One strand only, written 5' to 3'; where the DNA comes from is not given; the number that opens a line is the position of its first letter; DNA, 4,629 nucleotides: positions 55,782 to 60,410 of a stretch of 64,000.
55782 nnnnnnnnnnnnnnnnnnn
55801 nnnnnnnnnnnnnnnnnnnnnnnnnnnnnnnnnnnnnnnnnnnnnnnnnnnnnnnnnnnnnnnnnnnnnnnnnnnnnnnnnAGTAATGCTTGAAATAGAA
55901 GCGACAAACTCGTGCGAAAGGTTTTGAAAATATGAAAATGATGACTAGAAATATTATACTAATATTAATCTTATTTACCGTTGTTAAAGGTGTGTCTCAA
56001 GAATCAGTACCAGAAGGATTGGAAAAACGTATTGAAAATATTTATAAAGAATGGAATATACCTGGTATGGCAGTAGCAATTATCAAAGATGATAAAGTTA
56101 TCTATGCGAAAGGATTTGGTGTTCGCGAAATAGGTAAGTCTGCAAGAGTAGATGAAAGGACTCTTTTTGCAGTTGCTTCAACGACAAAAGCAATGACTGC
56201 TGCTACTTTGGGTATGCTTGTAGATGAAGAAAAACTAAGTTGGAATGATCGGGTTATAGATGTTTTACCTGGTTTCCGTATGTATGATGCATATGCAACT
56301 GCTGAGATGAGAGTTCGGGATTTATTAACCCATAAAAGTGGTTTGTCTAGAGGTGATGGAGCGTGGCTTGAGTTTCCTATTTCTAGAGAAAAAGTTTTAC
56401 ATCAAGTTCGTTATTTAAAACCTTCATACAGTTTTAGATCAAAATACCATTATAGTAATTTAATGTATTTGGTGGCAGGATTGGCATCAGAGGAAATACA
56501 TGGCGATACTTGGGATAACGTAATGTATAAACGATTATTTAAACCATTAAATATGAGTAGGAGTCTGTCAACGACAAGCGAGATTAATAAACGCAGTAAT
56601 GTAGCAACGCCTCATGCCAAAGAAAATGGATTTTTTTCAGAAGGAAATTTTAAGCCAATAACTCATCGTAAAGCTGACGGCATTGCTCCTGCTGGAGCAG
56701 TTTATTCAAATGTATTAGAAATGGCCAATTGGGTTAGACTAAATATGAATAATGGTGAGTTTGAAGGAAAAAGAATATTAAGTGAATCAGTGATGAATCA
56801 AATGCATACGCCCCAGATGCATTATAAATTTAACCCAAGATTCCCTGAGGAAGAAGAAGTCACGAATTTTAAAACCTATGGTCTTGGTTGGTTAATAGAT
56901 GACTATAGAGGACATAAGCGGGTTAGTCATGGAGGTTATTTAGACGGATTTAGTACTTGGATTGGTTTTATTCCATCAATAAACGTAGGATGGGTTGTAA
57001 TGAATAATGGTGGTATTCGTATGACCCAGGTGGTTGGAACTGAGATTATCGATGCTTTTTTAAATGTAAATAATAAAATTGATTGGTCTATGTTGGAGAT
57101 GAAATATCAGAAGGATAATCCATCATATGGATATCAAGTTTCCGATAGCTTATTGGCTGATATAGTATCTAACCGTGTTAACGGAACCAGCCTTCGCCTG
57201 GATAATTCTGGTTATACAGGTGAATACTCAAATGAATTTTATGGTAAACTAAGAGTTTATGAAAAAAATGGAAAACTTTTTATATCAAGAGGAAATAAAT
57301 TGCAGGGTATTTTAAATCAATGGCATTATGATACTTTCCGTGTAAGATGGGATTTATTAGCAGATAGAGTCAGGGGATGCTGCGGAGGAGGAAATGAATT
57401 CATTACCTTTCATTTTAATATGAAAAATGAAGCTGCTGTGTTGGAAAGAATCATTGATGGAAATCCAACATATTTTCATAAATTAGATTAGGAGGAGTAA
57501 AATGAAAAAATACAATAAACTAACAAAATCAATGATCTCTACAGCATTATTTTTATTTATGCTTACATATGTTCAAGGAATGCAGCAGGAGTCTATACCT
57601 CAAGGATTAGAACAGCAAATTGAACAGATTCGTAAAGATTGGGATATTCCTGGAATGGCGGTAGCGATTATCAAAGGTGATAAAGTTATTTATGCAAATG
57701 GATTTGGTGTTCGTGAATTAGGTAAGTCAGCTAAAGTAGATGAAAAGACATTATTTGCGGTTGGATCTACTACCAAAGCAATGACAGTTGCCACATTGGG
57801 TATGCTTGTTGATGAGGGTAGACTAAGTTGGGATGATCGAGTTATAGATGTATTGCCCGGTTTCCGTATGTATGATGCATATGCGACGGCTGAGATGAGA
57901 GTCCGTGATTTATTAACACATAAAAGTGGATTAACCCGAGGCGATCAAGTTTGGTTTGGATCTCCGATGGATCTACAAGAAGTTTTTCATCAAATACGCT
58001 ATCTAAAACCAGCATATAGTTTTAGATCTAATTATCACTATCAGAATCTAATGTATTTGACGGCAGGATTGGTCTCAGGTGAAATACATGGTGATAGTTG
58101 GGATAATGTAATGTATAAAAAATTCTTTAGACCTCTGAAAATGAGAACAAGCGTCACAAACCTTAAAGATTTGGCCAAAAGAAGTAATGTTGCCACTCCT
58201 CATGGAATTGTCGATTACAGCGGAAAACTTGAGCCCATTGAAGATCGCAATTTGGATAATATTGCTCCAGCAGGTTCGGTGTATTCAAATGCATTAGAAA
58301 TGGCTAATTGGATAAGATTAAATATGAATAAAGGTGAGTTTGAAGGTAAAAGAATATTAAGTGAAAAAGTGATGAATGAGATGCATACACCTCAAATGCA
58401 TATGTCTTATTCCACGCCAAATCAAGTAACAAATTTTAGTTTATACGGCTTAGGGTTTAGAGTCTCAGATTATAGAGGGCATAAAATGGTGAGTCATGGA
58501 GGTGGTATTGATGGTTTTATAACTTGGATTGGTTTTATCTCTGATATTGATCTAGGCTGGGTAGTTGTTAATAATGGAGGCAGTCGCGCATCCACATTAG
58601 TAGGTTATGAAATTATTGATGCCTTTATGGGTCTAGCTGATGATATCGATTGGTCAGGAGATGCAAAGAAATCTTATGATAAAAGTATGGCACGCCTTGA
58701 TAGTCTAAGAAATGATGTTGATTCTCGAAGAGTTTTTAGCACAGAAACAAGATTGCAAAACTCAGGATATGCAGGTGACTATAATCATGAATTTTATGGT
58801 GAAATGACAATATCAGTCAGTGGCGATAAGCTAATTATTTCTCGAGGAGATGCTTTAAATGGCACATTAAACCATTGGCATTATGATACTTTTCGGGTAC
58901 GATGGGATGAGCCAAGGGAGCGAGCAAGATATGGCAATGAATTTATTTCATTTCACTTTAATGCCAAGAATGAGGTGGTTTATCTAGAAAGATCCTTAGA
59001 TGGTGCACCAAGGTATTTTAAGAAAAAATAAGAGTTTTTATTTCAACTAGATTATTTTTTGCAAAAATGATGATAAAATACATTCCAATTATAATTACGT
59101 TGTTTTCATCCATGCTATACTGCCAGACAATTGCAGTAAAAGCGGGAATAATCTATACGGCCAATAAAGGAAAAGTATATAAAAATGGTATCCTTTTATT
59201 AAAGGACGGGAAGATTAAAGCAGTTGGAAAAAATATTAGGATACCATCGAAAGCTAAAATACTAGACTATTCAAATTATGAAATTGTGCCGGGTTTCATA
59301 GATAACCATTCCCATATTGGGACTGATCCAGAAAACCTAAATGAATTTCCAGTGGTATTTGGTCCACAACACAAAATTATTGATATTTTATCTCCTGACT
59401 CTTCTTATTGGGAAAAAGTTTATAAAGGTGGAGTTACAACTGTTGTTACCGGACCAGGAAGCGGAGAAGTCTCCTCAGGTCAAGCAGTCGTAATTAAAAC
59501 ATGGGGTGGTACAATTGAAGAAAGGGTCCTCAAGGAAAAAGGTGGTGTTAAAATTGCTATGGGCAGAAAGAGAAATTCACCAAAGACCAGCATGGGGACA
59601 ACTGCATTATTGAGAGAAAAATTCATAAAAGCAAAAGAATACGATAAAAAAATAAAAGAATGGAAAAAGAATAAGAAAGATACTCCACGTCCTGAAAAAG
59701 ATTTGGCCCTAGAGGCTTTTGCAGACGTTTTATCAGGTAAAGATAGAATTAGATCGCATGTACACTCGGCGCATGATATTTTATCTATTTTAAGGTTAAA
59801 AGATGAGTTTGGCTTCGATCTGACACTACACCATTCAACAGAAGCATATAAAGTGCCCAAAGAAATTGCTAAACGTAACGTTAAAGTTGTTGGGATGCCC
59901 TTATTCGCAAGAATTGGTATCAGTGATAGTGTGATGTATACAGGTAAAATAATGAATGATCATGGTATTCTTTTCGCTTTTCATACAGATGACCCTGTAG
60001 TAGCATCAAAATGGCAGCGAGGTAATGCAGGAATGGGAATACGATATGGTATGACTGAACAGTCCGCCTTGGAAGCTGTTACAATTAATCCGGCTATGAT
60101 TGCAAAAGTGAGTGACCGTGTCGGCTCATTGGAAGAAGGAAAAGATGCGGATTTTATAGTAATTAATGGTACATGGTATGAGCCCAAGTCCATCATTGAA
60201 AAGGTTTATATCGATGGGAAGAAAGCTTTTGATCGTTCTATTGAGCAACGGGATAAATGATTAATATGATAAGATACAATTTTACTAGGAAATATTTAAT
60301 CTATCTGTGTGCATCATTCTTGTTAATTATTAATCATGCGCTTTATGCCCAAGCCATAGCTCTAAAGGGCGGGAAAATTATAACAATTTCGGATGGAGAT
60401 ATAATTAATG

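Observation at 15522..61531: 46-kb co-directional array of exported exopeptidases and amidases between two SusC-like transporters: candidate utilisation locus for D-amino-acid-containing or recalcitrant peptides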

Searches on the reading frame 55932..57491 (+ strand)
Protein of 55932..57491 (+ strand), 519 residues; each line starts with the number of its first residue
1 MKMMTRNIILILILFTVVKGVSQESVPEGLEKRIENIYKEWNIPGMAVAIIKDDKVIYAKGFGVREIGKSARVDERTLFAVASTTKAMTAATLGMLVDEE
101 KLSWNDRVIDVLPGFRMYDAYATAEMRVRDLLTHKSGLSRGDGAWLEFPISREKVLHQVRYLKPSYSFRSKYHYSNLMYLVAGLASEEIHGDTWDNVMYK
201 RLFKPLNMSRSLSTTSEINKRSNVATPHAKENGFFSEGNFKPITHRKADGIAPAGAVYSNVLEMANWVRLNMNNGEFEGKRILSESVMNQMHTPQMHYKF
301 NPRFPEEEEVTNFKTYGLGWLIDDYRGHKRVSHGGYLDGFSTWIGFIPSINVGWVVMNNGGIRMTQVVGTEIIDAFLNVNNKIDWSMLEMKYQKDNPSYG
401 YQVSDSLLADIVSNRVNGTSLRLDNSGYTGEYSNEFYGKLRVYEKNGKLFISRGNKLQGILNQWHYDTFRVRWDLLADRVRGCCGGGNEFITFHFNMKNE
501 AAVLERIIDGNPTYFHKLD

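Call 7: search_protein_families(library=pfam, proteins=[window:55932-57491:+], max_evalue=0.00001)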
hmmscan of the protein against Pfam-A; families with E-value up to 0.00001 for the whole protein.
window:55932-57491:+ (519 aa): 2 families
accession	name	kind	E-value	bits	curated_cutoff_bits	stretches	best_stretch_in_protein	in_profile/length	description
PF00144.29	Beta-lactamase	-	3.4e-61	207.7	27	1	32-361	3-311/329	Beta-lactamase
PF11954.13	DUF3471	-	1.9e-11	44.7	29.3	1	425-501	12-83/103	Domain of unknown function (DUF3471)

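Call 22: search_protein_families(library=ncbifam, proteins=[window:55932-57491:+], max_evalue=1e-10)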
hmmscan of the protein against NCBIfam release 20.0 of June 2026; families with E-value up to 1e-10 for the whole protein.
window:55932-57491:+ (519 aa): 28 families (the best 25 are shown)
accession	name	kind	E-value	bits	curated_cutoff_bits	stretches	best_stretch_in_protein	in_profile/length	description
NF033085.1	bla_class_C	equivalog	1.4e-23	83.3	415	1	27-279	5-242/356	class C beta-lactamase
NF007943.0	PRK10662.1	equivalog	1e-22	80.3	266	1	25-359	32-356/380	D-alanyl-D-alanine-carboxypeptidase/endopeptidase AmpH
NF002968.0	PRK03642.1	equivalog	4.4e-18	65.3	385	1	42-212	54-241/432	penicillin binding protein PBP4B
NF012173.1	CMY2-MIR-ACT-EC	exception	5.2e-17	61.7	680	1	9-281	11-267/380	CMY2/MIR/ACT/EC family class C beta-lactamase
NF012172.1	FOX-MOX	exception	2.6e-16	59.5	700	1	11-212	14-209/382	FOX/MOX family class C beta-lactamase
NF052559.1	MthAcHydAcmB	equivalog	7.1e-15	54.6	550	0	39-106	20-87/391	methyl acetate hydrolase AcmB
NF000191.1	CMY2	exception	1.3e-14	53.7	800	1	20-282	22-268/381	CMY-2 family class C beta-lactamase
NF000239.3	MOX_CMY1_fam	exception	2.2e-14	53.5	770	1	32-210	38-210/383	CMY-1/MOX family class C beta-lactamase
NF045671.1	blaPNC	exception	3.6e-14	52.4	750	1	23-217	42-230/401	PNC family class C beta-lactamase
NF000385.4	blaACT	exception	8e-14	51.4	810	1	12-278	14-264/380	ACT family cephalosporin-hydrolyzing class C beta-lactamase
NF000419.2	blaCMH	exception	5.6e-13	48.8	875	1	16-274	18-260/381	CMH family class C beta-lactamase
NF038238.1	blaBUT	exception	8.6e-13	48.1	850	1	15-275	19-263/383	BUT family class C beta-lactamase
NF038089.1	blaYRC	exception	1.1e-12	47.6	870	1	35-279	37-265/381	YRC family class C beta-lactamase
NF040478.1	blaLAQ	exception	1.3e-12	47.4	850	0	26-275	27-260/380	LAQ family class C beta-lactamase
NF000423.2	blaSRT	exception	1.9e-12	47.1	860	1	7-211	10-202/378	SRT/SST family class C beta-lactamase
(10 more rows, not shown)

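Call 26: search_solved_structures(query=window:55932-57491:+, max_evalue=1e-12)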
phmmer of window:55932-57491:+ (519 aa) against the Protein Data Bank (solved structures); distinct sequences matched with E-value up to 1e-12: 9.
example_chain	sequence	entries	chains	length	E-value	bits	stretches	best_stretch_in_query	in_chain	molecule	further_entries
2qmi_A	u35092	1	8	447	5.1e-25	91.3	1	36-360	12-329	Pbp related beta-lactamase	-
7spn_A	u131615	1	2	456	1.6e-20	76.5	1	18-360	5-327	IS11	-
4e6x_A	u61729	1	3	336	1.9e-20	76.2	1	36-364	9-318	ClbP peptidase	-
3o3v_A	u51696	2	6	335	1.9e-20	76.2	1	36-364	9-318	beta-lactamase | ClbP peptidase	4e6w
7mdc_A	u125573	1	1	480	2.5e-20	75.8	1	32-379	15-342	Beta-lactamase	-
7ul6_A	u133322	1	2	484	2.6e-20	75.8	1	32-379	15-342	Beta-lactamase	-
7mde_A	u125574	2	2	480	6.5e-20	74.4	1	32-379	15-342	Beta-lactamase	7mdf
4gdn_A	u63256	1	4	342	2.4e-19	72.6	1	28-359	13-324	Protein flp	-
9sn1_A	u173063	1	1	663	1e-13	54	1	46-383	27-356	Beta-lactamase family protein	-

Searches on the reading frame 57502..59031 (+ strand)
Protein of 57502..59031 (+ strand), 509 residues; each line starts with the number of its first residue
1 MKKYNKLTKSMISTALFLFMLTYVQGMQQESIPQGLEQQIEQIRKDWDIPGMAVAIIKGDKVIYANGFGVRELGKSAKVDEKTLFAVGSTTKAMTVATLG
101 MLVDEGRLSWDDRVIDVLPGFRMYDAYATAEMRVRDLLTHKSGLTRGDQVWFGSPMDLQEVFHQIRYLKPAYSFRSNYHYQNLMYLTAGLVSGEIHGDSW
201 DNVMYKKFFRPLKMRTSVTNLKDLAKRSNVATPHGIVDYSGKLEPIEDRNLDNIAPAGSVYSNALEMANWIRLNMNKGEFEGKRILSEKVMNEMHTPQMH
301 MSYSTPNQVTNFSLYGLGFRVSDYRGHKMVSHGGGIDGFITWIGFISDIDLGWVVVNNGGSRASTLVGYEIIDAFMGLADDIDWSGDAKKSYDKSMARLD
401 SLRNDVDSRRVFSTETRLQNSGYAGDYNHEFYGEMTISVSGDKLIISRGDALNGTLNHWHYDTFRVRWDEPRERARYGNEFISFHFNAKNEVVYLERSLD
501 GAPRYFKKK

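Call 7: search_protein_families(library=pfam, proteins=[window:57502-59031:+], max_evalue=0.00001)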
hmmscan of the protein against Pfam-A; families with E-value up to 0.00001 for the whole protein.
window:57502-59031:+ (509 aa): 2 families
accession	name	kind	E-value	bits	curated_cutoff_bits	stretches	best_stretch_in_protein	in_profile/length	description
PF00144.29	Beta-lactamase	-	1.9e-61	208.5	27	1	38-361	3-312/329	Beta-lactamase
PF11954.13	DUF3471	-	1.2e-16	61.5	29.3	1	417-496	9-87/103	Domain of unknown function (DUF3471)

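Call 22: search_protein_families(library=ncbifam, proteins=[window:57502-59031:+], max_evalue=1e-10)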
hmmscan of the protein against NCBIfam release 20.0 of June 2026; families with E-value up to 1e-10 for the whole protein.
window:57502-59031:+ (509 aa): 22 families
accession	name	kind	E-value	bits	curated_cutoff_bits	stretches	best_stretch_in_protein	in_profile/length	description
NF033085.1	bla_class_C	equivalog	8.5e-22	77.4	415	1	31-282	3-242/356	class C beta-lactamase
NF007943.0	PRK10662.1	equivalog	5.5e-20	71.3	266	1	11-357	8-355/380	D-alanyl-D-alanine-carboxypeptidase/endopeptidase AmpH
NF012172.1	FOX-MOX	exception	8.9e-16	57.8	700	1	6-221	6-212/382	FOX/MOX family class C beta-lactamase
NF012173.1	CMY2-MIR-ACT-EC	exception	9.3e-15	54.3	680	1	13-283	7-266/380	CMY2/MIR/ACT/EC family class C beta-lactamase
NF002968.0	PRK03642.1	equivalog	4.9e-14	52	385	1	42-220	46-243/432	penicillin binding protein PBP4B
NF000239.3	MOX_CMY1_fam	exception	2.6e-13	49.9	770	1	6-217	6-211/383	CMY-1/MOX family class C beta-lactamase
NF045671.1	blaPNC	exception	5.6e-13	48.5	750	1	28-218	41-225/401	PNC family class C beta-lactamase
NF033467.0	blaAQU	exception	6.2e-13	48.6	815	1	14-182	13-173/380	AQU family class C beta-lactamase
NF000385.4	blaACT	exception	1.7e-12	47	810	1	26-279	22-262/380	ACT family cephalosporin-hydrolyzing class C beta-lactamase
NF000423.2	blaSRT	exception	4.7e-12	45.8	860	1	1-193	1-178/378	SRT/SST family class C beta-lactamase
NF052559.1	MthAcHydAcmB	equivalog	5e-12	45.3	550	0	42-116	16-91/391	methyl acetate hydrolase AcmB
NF000185.2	BlaEC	exception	6.7e-12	45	850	1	39-284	31-263/377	BlaEC family class C beta-lactamase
NF038269.1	lipase_LipE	equivalog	7.4e-12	45.1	750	0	78-215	81-218/407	lipase LipE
NF009622.0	PRK13128.1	equivalog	9.7e-12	44.1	443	0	34-218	7-191/518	D-aminopeptidase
NF000425.2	blaADC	exception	1.1e-11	44.6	800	0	11-296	9-281/383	ADC family extended-spectrum class C beta-lactamase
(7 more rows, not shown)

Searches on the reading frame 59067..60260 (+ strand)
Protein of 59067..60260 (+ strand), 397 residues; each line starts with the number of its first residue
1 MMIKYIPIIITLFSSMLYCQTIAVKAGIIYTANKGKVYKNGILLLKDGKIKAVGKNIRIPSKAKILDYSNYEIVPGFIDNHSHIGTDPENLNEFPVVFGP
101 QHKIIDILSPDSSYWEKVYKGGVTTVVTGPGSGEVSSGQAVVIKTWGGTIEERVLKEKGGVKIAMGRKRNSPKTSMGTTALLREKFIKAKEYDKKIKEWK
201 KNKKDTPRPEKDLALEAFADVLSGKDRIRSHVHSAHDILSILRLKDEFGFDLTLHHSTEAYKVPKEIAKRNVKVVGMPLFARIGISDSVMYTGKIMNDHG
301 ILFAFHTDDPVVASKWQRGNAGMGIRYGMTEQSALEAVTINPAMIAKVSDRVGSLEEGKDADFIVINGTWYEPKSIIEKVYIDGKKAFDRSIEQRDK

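Call 7: search_protein_families(library=pfam, proteins=[window:59067-60260:+], max_evalue=0.00001)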
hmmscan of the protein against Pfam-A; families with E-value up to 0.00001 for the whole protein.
window:59067-60260:+ (397 aa): 2 families
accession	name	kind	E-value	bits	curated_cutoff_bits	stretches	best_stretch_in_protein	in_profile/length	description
PF01979.26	Amidohydro_1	-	1.4e-17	64.4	25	1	265-385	204-343/345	Amidohydrolase family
PF07969.17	Amidohydro_3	-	5.8e-10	39.7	29.7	1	296-367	362-445/472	Amidohydrolase family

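Call 22: search_protein_families(library=ncbifam, proteins=[window:59067-60260:+], max_evalue=1e-10)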
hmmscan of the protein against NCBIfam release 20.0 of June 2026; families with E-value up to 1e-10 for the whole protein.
window:59067-60260:+ (397 aa): 6 families
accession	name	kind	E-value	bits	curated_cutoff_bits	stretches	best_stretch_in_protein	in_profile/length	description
NF051886.1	XaaProDiPepCaul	equivalog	9.3e-19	67.7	500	0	24-92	2-72/398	Xaa-Pro dipeptidase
NF006056.0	PRK08204.1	subfamily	6e-15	55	391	0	316-369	331-382/449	hypothetical protein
TIGR01224.1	hutI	equivalog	8.3e-14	51.2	298.15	0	39-94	2-59/377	imidazolonepropionase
NF006689.0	PRK09237.1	equivalog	1.6e-12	46.7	371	0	44-133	26-96/383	amidohydrolase/deacetylase family metallohydrolase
TIGR00857.1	pyrC_multi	subfamily_domain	1.7e-11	43.8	279.05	0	43-85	8-49/412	dihydroorotase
NF005557.0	PRK07228.1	equivalog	3.4e-11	42.5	522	0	22-84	3-65/445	5'-deoxyadenosine deaminase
